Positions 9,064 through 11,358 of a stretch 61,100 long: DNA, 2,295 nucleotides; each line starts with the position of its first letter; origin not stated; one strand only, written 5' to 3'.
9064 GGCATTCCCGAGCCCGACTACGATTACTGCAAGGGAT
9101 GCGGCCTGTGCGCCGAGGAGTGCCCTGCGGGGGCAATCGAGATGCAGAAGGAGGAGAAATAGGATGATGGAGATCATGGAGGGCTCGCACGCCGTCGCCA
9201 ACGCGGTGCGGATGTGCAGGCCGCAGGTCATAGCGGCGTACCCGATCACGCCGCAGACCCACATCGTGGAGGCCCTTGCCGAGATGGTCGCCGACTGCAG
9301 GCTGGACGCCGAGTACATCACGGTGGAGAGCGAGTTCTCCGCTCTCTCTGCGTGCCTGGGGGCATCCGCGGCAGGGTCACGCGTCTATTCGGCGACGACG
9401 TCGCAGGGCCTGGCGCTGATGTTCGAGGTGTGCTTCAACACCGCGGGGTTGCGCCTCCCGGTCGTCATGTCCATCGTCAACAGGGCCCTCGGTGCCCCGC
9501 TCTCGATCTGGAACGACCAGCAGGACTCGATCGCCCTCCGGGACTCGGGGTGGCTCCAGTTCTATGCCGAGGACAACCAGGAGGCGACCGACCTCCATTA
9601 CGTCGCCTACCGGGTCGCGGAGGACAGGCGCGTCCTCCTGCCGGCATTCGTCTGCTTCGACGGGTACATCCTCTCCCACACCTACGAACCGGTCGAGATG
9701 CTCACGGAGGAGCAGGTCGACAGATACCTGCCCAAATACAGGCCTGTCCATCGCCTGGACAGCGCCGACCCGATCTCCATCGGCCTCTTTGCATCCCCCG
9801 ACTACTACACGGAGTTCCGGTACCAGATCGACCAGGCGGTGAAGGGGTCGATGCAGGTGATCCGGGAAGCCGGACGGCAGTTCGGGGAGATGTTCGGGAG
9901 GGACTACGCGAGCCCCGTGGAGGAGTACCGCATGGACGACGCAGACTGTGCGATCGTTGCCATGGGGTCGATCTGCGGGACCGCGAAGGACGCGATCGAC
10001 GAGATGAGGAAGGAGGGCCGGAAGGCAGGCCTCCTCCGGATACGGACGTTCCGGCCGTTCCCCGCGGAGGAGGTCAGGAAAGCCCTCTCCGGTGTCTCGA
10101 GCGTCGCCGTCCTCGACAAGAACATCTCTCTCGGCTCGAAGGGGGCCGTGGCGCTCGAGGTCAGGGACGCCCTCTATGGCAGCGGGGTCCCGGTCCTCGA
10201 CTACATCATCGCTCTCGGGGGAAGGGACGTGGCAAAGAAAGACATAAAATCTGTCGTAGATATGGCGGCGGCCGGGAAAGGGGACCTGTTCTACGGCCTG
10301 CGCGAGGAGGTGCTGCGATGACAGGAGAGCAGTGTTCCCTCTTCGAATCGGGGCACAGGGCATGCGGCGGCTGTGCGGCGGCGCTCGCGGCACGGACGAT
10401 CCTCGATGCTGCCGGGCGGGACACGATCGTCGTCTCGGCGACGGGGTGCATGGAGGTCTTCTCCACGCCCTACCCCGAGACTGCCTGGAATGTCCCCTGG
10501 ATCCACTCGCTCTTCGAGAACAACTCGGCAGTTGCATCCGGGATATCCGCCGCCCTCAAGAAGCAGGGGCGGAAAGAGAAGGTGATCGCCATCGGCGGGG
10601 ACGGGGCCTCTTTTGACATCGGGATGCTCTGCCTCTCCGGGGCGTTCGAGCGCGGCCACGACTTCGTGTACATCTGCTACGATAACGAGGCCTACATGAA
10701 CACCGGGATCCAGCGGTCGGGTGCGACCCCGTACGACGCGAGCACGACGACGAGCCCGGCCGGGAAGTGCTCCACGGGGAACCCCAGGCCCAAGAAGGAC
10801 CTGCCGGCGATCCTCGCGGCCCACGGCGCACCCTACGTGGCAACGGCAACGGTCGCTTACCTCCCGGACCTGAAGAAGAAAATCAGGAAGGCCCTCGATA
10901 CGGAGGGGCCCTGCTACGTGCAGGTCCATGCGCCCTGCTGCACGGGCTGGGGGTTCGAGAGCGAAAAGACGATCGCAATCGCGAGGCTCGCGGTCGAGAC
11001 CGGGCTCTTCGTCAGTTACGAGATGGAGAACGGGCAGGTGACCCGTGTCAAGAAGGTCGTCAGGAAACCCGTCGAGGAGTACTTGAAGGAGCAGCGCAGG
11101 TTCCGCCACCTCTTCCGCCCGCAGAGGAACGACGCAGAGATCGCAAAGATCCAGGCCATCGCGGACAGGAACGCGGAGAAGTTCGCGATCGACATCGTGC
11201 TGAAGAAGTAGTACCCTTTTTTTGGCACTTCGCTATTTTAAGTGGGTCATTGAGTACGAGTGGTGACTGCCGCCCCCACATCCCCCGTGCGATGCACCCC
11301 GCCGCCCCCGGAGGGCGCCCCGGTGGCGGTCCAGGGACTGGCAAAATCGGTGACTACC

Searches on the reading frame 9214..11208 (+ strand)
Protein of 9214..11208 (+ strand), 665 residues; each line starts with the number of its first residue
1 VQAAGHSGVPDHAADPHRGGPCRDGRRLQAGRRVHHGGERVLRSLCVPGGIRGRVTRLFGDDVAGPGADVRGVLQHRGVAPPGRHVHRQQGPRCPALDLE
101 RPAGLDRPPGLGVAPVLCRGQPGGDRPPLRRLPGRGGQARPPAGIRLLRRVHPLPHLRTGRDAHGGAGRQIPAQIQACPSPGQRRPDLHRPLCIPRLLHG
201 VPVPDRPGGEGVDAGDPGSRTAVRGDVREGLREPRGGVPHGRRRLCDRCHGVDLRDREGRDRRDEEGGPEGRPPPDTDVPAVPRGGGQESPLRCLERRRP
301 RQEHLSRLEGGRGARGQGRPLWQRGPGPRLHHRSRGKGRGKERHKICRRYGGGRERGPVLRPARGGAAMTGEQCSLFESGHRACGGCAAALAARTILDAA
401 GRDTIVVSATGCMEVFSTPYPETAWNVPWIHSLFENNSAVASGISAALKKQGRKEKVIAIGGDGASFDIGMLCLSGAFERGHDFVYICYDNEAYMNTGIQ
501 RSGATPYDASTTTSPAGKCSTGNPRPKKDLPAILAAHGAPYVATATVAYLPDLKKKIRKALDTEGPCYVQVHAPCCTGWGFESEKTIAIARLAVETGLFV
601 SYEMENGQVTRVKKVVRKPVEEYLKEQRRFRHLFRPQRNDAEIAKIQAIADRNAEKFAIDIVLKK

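Call 56: search_protein_families(library=pfam, proteins=[window:9214-11208:+], max_evalue=0.00001)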
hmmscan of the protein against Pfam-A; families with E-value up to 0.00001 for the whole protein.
window:9214-11208:+ (665 aa): 1 family
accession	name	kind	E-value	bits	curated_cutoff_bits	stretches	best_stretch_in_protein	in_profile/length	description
PF02775.26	TPP_enzyme_C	-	1.4e-22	80.6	21.9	1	410-571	2-151/151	Thiamine pyrophosphate enzyme, C-terminal TPP binding domain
